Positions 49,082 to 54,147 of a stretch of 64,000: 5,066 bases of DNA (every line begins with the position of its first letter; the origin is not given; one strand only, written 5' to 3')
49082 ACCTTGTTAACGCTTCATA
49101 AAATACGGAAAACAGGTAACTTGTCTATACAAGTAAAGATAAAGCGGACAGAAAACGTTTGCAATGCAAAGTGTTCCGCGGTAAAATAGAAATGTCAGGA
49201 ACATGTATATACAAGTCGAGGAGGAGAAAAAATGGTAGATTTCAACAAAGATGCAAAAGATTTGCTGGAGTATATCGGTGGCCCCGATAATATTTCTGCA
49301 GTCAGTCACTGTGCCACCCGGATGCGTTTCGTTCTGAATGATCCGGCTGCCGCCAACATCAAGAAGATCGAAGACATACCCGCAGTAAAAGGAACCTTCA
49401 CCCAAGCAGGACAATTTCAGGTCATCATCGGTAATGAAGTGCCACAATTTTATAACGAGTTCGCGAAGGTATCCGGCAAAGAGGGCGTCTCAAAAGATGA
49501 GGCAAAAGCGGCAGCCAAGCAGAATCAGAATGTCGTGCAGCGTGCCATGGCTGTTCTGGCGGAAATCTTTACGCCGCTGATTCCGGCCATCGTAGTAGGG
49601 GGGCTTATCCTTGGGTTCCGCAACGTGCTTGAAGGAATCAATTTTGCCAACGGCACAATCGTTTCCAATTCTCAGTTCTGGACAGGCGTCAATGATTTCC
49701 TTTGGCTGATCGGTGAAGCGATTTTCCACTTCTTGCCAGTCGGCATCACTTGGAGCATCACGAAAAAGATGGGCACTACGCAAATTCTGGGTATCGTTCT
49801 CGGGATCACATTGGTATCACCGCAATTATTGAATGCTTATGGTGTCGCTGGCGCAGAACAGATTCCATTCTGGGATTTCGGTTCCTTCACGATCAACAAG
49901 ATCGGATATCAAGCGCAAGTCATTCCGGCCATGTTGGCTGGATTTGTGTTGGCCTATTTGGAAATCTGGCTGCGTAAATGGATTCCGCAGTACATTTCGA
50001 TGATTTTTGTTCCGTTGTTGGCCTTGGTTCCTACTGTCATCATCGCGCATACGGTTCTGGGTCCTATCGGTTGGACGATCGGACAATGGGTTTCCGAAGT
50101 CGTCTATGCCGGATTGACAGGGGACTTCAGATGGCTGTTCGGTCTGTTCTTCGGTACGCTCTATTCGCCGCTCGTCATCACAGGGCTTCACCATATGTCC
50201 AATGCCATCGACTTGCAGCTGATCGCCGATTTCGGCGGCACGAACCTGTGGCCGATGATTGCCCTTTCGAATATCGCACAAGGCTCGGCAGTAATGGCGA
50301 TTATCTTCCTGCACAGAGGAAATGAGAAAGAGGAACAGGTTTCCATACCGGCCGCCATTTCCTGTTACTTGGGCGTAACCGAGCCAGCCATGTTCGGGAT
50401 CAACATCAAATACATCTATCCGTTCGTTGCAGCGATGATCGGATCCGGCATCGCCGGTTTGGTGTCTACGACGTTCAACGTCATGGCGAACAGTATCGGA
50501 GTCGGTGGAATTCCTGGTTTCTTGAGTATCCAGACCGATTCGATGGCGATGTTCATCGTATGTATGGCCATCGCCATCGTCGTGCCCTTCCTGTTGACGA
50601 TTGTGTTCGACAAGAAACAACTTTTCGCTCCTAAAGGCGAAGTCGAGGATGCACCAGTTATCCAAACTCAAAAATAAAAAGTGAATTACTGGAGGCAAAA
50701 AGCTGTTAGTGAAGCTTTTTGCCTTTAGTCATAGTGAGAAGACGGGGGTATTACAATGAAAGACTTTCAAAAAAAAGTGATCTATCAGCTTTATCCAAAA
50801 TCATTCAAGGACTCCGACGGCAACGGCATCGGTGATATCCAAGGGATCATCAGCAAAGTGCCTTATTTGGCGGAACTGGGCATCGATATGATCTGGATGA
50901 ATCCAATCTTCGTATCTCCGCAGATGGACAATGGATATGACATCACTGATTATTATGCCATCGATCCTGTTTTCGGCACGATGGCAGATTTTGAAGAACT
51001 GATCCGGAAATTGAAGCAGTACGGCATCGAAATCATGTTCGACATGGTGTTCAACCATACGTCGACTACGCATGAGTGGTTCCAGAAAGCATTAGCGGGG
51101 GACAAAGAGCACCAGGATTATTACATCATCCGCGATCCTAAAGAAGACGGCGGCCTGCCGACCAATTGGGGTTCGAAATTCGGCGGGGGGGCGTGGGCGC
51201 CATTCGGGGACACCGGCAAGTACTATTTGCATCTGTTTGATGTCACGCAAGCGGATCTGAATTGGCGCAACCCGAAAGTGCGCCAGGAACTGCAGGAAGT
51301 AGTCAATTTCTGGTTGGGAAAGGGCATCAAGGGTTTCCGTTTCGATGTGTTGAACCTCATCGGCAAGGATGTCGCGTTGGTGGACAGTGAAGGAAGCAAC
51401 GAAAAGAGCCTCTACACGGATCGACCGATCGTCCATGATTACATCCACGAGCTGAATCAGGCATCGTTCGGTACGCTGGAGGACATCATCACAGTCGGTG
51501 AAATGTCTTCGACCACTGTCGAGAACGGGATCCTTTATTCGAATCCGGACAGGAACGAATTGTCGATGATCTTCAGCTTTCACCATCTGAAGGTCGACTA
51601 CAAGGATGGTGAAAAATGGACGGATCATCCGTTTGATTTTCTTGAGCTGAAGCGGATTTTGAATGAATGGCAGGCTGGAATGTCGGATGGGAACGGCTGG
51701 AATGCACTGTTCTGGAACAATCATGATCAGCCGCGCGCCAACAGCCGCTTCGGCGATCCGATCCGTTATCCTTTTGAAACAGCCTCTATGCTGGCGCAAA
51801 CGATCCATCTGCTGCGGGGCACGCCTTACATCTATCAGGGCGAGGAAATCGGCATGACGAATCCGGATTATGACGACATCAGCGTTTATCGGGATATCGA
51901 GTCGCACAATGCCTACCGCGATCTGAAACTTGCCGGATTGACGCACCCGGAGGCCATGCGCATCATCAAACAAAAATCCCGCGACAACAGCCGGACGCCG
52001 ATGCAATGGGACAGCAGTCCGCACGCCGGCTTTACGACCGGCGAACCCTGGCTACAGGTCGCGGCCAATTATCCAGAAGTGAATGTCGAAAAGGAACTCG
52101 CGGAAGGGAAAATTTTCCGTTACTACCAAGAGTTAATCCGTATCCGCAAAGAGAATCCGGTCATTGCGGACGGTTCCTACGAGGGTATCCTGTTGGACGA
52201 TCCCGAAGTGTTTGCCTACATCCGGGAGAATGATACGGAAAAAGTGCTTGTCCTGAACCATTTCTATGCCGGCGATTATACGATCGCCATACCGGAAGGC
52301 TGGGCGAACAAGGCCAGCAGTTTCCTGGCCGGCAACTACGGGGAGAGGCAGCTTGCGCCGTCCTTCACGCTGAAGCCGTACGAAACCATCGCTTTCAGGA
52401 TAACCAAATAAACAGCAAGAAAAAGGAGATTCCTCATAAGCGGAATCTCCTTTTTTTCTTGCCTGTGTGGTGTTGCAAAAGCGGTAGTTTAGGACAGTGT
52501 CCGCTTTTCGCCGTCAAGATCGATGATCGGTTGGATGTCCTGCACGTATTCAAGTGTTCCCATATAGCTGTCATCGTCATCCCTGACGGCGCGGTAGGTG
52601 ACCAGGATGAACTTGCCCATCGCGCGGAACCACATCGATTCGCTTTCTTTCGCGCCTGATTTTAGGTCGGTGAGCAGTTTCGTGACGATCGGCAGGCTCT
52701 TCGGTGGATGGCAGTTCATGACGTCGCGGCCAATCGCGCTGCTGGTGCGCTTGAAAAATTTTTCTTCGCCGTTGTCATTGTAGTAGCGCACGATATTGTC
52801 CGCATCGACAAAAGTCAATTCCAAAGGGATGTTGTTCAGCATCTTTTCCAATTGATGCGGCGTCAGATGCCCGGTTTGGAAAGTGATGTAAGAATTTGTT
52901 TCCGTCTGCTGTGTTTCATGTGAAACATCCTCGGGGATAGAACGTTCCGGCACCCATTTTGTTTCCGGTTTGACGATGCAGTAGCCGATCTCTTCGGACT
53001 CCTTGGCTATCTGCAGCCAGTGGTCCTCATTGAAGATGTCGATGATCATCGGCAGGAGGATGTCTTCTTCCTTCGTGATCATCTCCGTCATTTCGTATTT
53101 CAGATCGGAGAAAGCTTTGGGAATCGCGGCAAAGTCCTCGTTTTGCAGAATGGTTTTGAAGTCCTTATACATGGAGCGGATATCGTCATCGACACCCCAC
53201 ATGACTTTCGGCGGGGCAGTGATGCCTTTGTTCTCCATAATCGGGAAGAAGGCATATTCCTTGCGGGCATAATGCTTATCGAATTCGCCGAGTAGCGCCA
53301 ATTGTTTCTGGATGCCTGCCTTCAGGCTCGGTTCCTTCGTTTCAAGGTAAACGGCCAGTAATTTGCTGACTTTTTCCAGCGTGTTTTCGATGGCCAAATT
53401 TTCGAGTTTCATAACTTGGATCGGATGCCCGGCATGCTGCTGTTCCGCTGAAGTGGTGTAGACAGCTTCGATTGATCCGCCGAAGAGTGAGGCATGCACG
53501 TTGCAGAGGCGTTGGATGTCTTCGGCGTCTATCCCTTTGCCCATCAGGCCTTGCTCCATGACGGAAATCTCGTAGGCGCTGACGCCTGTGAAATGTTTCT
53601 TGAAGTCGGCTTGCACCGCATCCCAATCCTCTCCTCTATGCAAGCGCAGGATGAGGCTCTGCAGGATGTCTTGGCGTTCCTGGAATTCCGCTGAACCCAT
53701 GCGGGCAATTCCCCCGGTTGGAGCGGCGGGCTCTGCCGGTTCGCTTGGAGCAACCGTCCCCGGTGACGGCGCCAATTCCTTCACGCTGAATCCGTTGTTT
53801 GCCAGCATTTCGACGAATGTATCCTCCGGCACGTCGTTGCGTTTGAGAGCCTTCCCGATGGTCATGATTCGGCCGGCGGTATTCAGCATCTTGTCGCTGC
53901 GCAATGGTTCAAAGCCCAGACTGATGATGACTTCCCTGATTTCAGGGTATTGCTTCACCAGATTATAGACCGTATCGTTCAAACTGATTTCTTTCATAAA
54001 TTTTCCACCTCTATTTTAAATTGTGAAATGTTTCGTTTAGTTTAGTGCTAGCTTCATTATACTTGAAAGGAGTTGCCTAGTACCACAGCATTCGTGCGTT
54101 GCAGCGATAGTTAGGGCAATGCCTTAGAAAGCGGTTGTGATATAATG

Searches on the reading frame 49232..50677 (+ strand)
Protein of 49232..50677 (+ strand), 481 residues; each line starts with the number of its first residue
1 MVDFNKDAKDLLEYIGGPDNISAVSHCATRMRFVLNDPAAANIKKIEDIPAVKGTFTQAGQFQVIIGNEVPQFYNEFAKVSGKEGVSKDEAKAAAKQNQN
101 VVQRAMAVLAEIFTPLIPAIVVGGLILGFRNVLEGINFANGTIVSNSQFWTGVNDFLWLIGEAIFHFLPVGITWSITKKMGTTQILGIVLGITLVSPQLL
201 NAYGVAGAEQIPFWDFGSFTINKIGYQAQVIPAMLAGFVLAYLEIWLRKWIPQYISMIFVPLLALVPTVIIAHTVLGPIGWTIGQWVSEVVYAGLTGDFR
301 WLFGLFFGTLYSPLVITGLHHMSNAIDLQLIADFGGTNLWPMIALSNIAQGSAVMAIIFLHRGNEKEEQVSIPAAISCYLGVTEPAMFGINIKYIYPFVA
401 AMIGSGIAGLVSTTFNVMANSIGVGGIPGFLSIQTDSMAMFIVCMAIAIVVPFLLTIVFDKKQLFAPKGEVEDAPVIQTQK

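Call 9: search_protein_families(library=ncbifam, proteins=[window:49232-50677:+])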
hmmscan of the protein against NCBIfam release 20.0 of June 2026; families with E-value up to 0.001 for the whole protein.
window:49232-50677:+ (481 aa): 16 families
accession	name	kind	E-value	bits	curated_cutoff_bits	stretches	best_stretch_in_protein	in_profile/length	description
TIGR01992.1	PTS-IIBC-Tre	equivalog_domain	7.1e-216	717.5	591.95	1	5-460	1-462/463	PTS system trehalose-specific EIIBC component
NF008236.0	PRK11007.1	equivalog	3.4e-187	622.7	409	1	6-463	8-464/473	PTS trehalose transporter subunit IIBC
TIGR01996.1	PTS-II-BC-sucr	equivalog_domain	3.4e-138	461.2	559.3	1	5-459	3-461/461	sucrose-specific PTS transporter subunit IIBC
TIGR01995.1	PTS-II-ABC-beta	subfamily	9e-93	311.8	614.7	1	4-466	1-450/618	beta-glucoside-specific PTS transporter subunit IIABC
TIGR00852.1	pts-Glc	subfamily_domain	2.1e-69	234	291.1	1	161-447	1-290/290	maltose/glucose-specific PTS transporter subunit IIC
NF007335.0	PRK09824.1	equivalog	4.3e-58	197.4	894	1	4-460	3-452/627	PTS beta-glucoside transporter subunit IIABC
NF007311.0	PRK09796.1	equivalog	9.5e-58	195.9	722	1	4-462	5-457/485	PTS cellobiose/arbutin/salicin transporter subunit IIBC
NF007152.0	PRK09586.1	equivalog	3.2e-38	132.1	516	1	9-463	11-473/477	PTS N-acetylmuramic acid transporter subunit IIBC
TIGR00826.1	EIIB_glc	domain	1.1e-15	57.7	45.75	1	29-110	1-87/88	glucose PTS transporter subunit EIIB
NF011497.0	PRK14905.1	equivalog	5.5e-14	52.2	485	1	3-80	274-352/357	triosephosphate isomerase/PTS system glucose/sucrose-specific transporter subunit IIB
TIGR01998.1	PTS-II-BC-nag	equivalog_domain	1.5e-10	40.4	553.2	1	6-72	403-469/475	N-acetylglucosamine-specific PTS transporter subunit IIBC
TIGR02005.1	PTS-IIBC-alpha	subfamily_domain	2.7e-08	32.6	607.3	1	6-79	449-522/524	alpha-glucoside-specific PTS transporter subunit IIBC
TIGR02004.1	PTS-IIBC-malX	hypoth_equivalog_domain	1.1e-07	30.8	632.2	1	5-78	441-514/517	maltose/glucose-specific PTS transporter subunit IIBC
NF007509.0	PRK10110.1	subfamily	4.2e-07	28.7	665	1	7-79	451-523/530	PTS maltose transporter subunit IICB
NF007255.0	PRK09702.1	equivalog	1.8e-06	27.7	321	1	8-76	73-141/161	PTS sugar transporter subunit IIB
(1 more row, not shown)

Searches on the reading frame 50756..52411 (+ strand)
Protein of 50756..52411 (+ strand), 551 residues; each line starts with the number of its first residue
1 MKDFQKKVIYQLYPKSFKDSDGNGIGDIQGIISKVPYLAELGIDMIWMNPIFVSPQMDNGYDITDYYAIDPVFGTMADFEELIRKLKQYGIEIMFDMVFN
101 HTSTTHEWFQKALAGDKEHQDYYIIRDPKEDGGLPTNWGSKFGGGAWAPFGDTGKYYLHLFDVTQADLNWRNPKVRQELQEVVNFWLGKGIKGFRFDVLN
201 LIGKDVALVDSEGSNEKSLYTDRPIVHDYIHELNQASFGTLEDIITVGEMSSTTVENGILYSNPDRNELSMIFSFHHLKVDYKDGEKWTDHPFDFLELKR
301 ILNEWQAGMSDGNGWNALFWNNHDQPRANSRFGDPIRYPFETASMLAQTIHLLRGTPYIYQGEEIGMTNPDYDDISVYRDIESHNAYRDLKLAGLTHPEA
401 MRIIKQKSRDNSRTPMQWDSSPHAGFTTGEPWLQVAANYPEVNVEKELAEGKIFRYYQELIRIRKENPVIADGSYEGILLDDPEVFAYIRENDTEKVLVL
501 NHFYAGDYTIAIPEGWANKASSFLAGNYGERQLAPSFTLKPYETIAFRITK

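Call 22: search_protein_families(library=pfam, proteins=[window:50756-52411:+])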
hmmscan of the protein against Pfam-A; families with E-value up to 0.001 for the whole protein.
window:50756-52411:+ (551 aa): 3 families
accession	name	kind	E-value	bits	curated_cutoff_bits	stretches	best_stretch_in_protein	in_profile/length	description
PF00128.31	Alpha-amylase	-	7.2e-155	517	22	1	11-473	1-446/446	Alpha amylase, catalytic domain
PF23915.1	SusG_C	-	6.2e-08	33.3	27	1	485-545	1-61/62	Alpha-amylase SusG C-terminal domain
PF14701.12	hDGE_amylase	-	4.7e-05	23.1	27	1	35-111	28-112/439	Glycogen debranching enzyme, glucanotransferase domain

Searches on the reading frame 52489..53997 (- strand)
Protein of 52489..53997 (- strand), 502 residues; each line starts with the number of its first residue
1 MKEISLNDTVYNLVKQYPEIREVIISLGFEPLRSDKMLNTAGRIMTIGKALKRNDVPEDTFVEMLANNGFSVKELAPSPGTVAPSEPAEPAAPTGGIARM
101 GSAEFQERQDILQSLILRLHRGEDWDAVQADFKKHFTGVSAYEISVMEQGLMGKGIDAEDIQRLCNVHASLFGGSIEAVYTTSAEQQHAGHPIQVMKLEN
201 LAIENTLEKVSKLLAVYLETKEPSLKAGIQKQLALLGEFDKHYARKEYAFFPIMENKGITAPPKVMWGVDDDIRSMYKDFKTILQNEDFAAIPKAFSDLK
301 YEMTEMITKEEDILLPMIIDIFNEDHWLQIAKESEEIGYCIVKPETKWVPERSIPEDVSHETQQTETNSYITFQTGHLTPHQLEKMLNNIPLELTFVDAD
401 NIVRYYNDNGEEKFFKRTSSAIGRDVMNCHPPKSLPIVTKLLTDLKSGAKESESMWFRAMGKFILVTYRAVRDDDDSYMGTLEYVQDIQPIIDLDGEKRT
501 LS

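Call 22: search_protein_families(library=pfam, proteins=[window:52489-53997:-])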
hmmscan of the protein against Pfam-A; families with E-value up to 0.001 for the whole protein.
window:52489-53997:- (502 aa): 5 families
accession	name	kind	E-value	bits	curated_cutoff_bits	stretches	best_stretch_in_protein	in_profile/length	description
PF13596.12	PAS_10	-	8.3e-28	97.6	22.1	1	383-489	1-106/106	PAS domain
PF04282.18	DUF438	-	1.1e-23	83.3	25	1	112-177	1-66/67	Family of unknown function (DUF438)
PF08984.16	DUF1858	-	6.7e-15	55.4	32.2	1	4-62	1-59/59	Domain of unknown function (DUF1858)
PF01814.28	Hemerythrin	-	1.3e-13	52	25.3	1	191-318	1-127/127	Hemerythrin HHE cation binding domain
PF08448.16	PAS_4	-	8.7e-05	23.2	23.1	1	387-489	1-106/110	PAS fold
